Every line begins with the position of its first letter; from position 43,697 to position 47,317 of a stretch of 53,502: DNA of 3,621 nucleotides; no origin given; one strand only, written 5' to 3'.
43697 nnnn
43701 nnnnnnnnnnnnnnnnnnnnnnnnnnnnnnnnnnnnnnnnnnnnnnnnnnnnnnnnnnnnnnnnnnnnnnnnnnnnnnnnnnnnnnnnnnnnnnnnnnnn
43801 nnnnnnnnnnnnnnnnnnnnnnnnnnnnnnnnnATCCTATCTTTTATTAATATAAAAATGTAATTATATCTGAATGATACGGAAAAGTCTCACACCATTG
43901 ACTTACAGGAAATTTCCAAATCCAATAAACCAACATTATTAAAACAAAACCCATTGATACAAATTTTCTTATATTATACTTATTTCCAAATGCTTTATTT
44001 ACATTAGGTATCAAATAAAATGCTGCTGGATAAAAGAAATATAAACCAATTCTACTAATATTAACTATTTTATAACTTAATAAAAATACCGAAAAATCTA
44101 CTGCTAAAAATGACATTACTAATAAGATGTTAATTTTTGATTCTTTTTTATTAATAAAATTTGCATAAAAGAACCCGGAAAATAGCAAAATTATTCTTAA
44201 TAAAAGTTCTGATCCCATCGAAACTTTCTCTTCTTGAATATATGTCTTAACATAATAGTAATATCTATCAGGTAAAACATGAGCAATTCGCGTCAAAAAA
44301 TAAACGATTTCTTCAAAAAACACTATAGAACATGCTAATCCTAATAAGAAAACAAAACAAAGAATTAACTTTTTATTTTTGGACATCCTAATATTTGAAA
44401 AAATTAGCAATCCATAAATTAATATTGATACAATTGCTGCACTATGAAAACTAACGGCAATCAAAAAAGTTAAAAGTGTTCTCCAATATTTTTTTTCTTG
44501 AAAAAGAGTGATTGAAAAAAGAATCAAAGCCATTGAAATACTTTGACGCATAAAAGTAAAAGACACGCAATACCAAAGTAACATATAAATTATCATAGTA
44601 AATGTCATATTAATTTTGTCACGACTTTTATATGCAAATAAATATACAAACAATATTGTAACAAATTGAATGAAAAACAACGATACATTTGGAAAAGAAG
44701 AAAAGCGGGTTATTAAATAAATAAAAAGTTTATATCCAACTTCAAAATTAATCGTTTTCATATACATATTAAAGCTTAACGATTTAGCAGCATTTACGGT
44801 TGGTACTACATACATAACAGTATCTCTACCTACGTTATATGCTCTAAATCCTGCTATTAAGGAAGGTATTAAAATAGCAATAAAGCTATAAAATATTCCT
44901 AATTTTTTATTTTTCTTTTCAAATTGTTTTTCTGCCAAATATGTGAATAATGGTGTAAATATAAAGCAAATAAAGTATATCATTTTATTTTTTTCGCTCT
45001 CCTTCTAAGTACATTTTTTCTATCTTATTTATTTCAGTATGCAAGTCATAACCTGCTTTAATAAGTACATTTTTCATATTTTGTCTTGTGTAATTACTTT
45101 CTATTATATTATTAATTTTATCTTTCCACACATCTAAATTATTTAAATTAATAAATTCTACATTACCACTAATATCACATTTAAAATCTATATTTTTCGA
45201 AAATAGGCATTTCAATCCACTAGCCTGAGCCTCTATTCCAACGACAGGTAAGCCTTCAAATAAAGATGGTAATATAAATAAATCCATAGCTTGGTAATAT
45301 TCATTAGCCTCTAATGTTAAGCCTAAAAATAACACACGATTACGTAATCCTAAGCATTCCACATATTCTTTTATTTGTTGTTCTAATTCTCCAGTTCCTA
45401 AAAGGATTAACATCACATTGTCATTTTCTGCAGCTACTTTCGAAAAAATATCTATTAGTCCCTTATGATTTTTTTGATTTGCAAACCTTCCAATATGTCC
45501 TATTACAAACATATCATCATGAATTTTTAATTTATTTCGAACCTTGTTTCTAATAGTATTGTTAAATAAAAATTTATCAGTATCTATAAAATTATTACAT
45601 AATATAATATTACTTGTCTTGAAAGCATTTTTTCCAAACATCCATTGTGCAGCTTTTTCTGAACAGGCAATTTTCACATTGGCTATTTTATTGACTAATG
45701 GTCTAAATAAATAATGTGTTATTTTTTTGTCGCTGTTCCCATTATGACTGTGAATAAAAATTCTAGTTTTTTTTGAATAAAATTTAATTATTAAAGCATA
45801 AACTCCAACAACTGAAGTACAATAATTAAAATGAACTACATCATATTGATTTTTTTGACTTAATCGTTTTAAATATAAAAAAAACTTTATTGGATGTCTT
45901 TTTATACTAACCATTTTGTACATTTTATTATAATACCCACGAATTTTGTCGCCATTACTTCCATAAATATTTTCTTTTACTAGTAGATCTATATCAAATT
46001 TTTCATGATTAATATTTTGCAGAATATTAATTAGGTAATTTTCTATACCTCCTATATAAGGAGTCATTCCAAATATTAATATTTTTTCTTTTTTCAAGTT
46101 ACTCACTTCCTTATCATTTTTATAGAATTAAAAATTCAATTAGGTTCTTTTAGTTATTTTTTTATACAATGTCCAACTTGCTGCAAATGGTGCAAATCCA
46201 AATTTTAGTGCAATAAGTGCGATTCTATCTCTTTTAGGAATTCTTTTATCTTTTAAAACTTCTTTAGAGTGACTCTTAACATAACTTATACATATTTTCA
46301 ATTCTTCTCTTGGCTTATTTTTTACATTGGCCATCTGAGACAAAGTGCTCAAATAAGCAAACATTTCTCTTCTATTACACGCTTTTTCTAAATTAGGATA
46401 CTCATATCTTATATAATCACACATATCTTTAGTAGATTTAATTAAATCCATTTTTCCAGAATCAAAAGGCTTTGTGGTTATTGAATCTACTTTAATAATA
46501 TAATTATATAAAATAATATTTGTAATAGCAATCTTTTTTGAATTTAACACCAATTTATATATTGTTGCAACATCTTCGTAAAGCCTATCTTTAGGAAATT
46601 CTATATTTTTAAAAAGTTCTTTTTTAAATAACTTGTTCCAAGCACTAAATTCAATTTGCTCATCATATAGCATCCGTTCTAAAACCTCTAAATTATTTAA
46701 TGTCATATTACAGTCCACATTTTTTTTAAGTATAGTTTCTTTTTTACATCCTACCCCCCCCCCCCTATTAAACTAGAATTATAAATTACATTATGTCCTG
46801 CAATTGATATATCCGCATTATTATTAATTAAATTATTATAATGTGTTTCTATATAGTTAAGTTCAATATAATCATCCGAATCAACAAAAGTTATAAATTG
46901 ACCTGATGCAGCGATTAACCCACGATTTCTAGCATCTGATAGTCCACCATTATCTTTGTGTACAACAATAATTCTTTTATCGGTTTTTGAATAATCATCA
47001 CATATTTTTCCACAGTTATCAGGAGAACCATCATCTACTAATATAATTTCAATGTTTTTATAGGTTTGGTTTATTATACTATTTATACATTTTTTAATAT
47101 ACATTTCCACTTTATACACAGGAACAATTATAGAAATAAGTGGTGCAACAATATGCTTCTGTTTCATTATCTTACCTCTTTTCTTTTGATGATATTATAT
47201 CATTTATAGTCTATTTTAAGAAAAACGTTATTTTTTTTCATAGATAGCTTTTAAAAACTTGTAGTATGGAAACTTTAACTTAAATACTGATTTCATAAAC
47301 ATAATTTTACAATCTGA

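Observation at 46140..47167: A G12 homopolymer splits the operon's GT2 glycosyltransferase into two ORFs: a slipped-strand phase-variation candidate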

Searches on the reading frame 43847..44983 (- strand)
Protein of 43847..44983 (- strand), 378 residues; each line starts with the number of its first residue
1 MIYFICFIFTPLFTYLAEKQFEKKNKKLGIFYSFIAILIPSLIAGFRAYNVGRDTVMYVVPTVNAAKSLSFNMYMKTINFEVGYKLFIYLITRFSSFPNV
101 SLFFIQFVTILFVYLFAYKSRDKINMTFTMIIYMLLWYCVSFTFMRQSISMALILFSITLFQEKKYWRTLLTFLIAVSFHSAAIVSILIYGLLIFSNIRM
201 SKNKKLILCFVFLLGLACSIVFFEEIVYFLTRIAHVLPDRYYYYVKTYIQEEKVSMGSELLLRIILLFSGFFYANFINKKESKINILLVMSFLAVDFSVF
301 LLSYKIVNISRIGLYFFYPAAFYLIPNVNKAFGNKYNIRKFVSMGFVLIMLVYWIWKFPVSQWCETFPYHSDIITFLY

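Call 6: search_protein_families(library=pfam, proteins=[window:43847-44983:-], max_evalue=0.01)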
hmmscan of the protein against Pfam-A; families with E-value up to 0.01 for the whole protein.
window:43847-44983:- (378 aa): 1 family
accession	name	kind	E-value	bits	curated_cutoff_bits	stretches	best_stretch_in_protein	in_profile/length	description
PF14897.12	EpsG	-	4.4e-35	121.8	30.1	1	31-370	2-325/326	EpsG family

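Call 23: find_encoding_contigs(protein=window:43847-44983:-, flank=4000, max_places=10)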
Protein window:43847-44983:- (378 aa): 9 contigs read that carry it; 7 places shown.
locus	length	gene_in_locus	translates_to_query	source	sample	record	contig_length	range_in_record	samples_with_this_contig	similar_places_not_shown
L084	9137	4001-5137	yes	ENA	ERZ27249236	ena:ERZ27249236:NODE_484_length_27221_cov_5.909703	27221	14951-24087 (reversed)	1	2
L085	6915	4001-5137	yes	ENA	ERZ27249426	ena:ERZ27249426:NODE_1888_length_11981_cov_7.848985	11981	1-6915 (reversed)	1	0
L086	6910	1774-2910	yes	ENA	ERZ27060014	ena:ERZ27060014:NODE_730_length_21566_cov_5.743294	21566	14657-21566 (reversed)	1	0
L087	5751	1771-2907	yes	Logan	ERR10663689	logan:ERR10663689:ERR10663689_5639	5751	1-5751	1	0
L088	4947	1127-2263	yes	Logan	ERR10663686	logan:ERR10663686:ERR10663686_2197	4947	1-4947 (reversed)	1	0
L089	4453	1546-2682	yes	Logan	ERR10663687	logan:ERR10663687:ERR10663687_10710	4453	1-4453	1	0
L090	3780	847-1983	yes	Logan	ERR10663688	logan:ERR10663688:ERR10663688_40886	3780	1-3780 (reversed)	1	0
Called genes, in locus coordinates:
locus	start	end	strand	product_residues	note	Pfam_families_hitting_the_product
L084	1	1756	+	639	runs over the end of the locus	-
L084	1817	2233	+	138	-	PF13641:Glyco_tranf_2_3, PF00535:Glycos_transf_2, PF10111:Glyco_tranf_2_2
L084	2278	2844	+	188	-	-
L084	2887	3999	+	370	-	PF13439:Glyco_transf_4, PF00534:Glycos_transf_1, PF13692:Glyco_trans_1_4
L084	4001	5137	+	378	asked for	PF14897:EpsG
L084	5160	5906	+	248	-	PF05704:Caps_synth, PF12919:TcdA_TcdB (faint), PF04488:Gly_transf_sug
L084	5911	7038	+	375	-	PF04230:PS_pyruv_trans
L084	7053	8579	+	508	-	PF01943:Polysacc_synt, PF13440:Polysacc_synt_3, PF03023:MurJ (weak)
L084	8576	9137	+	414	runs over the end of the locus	PF09587:PGA_cap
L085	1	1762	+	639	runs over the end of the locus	-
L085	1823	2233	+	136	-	PF13641:Glyco_tranf_2_3, PF00535:Glycos_transf_2, PF10111:Glyco_tranf_2_2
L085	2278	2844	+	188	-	-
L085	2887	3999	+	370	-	PF13439:Glyco_transf_4, PF00534:Glycos_transf_1, PF13692:Glyco_trans_1_4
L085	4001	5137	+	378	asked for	PF14897:EpsG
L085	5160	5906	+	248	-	PF05704:Caps_synth, PF12919:TcdA_TcdB (faint), PF04488:Gly_transf_sug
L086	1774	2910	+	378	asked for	PF14897:EpsG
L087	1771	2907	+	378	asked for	PF14897:EpsG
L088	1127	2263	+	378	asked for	PF14897:EpsG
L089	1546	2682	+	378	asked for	PF14897:EpsG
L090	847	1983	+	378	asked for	PF14897:EpsG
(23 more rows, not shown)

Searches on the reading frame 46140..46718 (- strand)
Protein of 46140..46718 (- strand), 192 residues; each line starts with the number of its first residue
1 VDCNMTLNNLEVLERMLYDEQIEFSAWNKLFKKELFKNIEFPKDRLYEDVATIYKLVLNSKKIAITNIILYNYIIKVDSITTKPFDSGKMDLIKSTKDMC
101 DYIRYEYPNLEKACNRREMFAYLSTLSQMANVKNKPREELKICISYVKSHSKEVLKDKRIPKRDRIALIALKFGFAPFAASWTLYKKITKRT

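Call 6: search_protein_families(library=pfam, proteins=[window:46140-46718:-], max_evalue=0.01)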
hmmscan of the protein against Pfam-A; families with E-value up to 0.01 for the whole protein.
window:46140-46718:- (192 aa): 0 families
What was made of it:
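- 46140..46718 (-): C-terminal ORF: 192 aa from GTG, or 188 aa from the ATG at 46706 as gene callers read it (P0001). It is the acceptor-side half of the same GT-A domain plus a helical C-terminal region. It contains the family-invariant E198-D199. It has no Pfam hit on its own (call 6).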

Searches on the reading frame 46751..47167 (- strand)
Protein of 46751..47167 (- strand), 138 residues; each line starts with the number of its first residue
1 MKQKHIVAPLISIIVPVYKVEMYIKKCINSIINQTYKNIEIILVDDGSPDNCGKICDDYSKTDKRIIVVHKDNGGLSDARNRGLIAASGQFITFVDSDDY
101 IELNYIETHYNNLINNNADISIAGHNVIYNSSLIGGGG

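Call 6: search_protein_families(library=pfam, proteins=[window:46751-47167:-], max_evalue=0.01)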
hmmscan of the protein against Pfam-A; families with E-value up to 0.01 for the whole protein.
window:46751-47167:- (138 aa): 3 families
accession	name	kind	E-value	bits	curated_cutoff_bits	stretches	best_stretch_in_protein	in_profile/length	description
PF00535.33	Glycos_transf_2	-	1e-35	123.6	23.3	1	12-128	1-118/168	Glycosyl transferase family 2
PF10111.15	Glyco_tranf_2_2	-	4.4e-11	43.2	27.3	1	12-111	1-104/276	Glycosyltransferase like family 2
PF13641.12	Glyco_tranf_2_3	-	8.7e-09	36.2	27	1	11-124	3-120/230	Glycosyltransferase like family 2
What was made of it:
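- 46751..47167 (-): N-terminal ORF (138 aa) of the GT2 gene. It holds the nucleotide-sugar binding half with the DXD motif (D96-S-D-D99) and ends at TAG directly after the tract. PF00535 at 123.6 bits, profile positions 1-118 of 168 (call 6).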

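Call 10: find_encoding_contigs(protein=window:46751-47167:-, flank=10000, max_places=10)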
Protein window:46751-47167:- (138 aa): 2 contigs read that carry it; 1 place shown.
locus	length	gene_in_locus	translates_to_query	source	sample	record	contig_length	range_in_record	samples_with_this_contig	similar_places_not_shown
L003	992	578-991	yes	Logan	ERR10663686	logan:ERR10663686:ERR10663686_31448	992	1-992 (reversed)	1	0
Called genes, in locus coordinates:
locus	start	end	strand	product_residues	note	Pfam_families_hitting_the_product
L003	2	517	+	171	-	?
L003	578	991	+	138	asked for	PF13641:Glyco_tranf_2_3, PF00535:Glycos_transf_2, PF10111:Glyco_tranf_2_2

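Call 14: list_cluster_members(proteins=[window:46751-47167:-, P0001])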
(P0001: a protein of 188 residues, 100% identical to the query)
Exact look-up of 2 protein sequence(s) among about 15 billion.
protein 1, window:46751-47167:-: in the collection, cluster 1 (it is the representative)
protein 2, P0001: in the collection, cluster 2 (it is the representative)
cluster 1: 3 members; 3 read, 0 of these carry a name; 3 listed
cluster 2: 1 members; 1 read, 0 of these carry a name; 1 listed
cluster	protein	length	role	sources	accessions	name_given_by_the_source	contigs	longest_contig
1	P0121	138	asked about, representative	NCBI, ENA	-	-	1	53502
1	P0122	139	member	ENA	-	-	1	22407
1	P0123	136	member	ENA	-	-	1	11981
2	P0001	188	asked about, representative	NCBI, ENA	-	-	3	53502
